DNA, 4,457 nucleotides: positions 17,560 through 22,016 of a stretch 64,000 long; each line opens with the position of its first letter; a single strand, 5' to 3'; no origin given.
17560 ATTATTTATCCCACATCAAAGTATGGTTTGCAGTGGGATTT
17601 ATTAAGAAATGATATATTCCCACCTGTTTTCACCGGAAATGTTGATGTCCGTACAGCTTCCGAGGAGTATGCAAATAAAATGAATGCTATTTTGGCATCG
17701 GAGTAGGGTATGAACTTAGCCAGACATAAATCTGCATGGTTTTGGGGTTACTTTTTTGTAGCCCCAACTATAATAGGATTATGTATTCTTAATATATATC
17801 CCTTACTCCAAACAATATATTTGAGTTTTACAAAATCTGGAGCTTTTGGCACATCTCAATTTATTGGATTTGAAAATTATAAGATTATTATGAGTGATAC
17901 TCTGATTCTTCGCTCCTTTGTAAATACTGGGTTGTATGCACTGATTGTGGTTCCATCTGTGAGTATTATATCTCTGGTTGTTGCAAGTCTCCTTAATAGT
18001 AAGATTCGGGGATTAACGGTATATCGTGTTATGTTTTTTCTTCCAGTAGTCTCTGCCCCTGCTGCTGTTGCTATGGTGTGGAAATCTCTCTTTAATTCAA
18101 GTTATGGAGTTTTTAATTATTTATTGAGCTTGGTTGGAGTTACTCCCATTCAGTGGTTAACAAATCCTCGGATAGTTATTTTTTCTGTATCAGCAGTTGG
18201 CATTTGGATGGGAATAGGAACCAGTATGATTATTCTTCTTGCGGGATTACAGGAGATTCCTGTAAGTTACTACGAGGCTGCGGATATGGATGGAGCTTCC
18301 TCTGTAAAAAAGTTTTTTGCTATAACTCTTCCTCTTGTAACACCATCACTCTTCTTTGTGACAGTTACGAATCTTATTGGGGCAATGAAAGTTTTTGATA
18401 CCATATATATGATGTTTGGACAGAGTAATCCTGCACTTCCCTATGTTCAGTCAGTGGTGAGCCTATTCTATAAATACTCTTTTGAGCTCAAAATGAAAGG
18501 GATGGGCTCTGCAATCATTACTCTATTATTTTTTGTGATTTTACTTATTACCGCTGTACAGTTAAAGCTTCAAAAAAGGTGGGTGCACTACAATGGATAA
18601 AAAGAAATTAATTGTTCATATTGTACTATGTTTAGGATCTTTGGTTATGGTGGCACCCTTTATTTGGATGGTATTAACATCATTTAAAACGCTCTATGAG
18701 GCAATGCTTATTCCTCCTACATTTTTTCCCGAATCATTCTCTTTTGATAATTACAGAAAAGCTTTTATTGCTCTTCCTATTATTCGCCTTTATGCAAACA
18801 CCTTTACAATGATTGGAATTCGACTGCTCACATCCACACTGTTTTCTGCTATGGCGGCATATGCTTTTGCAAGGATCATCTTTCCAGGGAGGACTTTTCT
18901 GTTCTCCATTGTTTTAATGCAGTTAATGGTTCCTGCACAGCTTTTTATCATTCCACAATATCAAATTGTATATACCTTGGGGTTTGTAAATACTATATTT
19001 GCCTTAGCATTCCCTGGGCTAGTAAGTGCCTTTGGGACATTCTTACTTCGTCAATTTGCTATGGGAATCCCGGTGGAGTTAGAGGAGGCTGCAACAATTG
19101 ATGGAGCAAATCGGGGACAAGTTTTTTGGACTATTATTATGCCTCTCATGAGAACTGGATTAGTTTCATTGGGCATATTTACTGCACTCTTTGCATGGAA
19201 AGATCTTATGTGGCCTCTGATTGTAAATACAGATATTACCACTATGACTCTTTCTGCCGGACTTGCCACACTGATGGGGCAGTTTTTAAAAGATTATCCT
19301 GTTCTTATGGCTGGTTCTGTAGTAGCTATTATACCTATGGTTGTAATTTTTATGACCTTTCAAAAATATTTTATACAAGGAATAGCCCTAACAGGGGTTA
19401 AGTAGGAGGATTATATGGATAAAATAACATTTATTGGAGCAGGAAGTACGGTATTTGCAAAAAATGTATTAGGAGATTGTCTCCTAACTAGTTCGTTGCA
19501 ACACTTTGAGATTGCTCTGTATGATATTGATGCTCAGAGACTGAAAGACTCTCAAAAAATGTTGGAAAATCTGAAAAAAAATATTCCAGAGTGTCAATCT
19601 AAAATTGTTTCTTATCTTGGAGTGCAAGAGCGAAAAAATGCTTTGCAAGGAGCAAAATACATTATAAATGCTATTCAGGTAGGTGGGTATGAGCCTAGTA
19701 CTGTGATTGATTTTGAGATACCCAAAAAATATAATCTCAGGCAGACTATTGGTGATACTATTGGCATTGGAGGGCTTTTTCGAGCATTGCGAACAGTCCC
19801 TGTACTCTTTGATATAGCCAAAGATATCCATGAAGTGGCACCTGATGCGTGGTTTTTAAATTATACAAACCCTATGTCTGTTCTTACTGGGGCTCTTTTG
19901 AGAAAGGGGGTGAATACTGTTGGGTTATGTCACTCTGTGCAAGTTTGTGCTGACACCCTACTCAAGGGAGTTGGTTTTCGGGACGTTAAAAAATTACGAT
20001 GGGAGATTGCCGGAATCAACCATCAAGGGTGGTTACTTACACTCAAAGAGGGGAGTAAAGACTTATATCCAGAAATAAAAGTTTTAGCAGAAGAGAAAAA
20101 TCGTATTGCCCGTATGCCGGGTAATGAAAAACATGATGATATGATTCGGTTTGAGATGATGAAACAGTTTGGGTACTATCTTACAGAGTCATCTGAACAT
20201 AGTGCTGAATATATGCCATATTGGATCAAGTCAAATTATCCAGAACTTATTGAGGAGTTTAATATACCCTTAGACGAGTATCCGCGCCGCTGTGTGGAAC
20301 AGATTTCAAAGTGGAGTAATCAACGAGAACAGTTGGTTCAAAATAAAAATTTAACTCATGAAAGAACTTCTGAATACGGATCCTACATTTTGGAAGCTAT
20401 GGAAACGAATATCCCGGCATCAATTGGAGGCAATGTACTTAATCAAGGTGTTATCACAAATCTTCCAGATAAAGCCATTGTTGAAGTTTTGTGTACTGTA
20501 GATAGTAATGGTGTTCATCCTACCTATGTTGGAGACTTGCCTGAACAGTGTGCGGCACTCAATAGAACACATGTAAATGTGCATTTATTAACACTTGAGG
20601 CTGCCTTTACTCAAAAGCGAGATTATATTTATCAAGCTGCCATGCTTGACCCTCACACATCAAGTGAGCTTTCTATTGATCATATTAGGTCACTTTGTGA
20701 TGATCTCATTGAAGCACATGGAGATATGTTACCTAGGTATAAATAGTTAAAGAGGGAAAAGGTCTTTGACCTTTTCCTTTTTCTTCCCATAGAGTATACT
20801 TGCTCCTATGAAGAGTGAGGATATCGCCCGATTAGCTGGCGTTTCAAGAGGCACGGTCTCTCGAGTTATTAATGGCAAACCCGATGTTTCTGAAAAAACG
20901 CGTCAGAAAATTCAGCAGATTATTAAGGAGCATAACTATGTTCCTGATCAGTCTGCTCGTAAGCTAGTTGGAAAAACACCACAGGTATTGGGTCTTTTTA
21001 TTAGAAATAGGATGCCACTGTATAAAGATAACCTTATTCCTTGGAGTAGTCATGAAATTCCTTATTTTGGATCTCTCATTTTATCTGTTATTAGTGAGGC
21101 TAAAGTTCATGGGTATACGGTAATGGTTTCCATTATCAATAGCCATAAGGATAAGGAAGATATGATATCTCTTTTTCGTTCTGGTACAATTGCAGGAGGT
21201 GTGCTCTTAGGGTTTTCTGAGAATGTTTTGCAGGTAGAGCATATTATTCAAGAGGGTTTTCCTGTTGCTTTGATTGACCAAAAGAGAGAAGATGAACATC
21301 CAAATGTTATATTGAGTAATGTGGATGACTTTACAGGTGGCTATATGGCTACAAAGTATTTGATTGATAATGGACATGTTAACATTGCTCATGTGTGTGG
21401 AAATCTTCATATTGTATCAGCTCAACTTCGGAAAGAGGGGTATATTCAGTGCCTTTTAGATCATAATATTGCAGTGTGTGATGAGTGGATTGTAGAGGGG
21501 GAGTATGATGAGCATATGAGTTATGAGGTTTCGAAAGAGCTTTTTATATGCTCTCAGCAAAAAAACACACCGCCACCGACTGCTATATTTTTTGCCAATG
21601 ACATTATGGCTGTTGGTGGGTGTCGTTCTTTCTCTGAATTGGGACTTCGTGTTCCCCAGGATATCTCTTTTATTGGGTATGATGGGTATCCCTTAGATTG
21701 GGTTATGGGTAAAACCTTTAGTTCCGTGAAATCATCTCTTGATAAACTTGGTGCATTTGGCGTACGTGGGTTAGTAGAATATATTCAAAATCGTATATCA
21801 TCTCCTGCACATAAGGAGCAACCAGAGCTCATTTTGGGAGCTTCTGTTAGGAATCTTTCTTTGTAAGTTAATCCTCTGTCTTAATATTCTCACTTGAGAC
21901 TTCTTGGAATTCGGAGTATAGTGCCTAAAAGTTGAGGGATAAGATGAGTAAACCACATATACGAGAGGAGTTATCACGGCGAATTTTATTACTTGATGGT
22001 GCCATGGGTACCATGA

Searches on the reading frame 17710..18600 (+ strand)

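Call 93: search_protein_families(library=pfam, proteins=[window:17710-18600:+], max_evalue=0.00001)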
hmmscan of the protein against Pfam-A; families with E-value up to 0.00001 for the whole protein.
window:17710-18600:+ (296 aa): 1 family
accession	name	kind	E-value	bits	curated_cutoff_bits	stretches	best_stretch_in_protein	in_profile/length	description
PF00528.27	BPD_transp_1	-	1.6e-11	44.7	26.4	1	85-290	34-181/184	Binding-protein-dependent transport system inner membrane component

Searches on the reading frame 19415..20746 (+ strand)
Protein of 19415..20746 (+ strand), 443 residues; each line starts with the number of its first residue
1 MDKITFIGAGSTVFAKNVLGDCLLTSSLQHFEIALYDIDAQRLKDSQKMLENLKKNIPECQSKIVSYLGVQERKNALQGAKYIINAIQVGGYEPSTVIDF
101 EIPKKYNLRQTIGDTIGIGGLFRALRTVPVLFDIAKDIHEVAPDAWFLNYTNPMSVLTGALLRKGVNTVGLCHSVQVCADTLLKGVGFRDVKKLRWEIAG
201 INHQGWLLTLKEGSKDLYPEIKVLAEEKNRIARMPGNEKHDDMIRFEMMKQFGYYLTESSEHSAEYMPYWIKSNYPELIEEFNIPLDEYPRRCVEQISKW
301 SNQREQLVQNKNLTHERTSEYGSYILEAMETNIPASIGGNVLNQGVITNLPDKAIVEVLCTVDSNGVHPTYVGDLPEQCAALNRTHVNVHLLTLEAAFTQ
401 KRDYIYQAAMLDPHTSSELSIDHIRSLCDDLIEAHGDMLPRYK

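Call 93: search_protein_families(library=pfam, proteins=[window:19415-20746:+], max_evalue=0.00001)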
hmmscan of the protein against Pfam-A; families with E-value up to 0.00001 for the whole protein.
window:19415-20746:+ (443 aa): 2 families
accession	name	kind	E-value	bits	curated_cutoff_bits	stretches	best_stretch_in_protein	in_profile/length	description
PF11975.13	Glyco_hydro_4C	-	2e-61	208.1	24.1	1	198-415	1-211/211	Family 4 glycosyl hydrolase C-terminal domain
PF02056.22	Glyco_hydro_4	-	2e-59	200.7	23.2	1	3-184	1-179/183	Family 4 glycosyl hydrolase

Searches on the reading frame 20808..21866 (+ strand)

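Call 93: search_protein_families(library=pfam, proteins=[window:20808-21866:+], max_evalue=0.00001)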
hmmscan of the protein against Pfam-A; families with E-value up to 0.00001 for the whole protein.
window:20808-21866:+ (352 aa): 4 families
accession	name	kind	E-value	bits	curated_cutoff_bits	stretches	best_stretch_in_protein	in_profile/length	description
PF13377.12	Peripla_BP_3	-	4e-22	79.5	26.5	1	183-347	2-167/167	Periplasmic binding protein-like domain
PF00356.27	LacI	-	7.7e-20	70.9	27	1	5-47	4-46/46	Bacterial regulatory proteins, lacI family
PF00532.27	Peripla_BP_1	-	4.3e-14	53.1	22.2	1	82-294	11-226/281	Periplasmic binding proteins and sugar binding domain of LacI family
PF13407.12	Peripla_BP_4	-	1.2e-08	35.2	35.1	1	143-295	73-220/258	Periplasmic binding protein domain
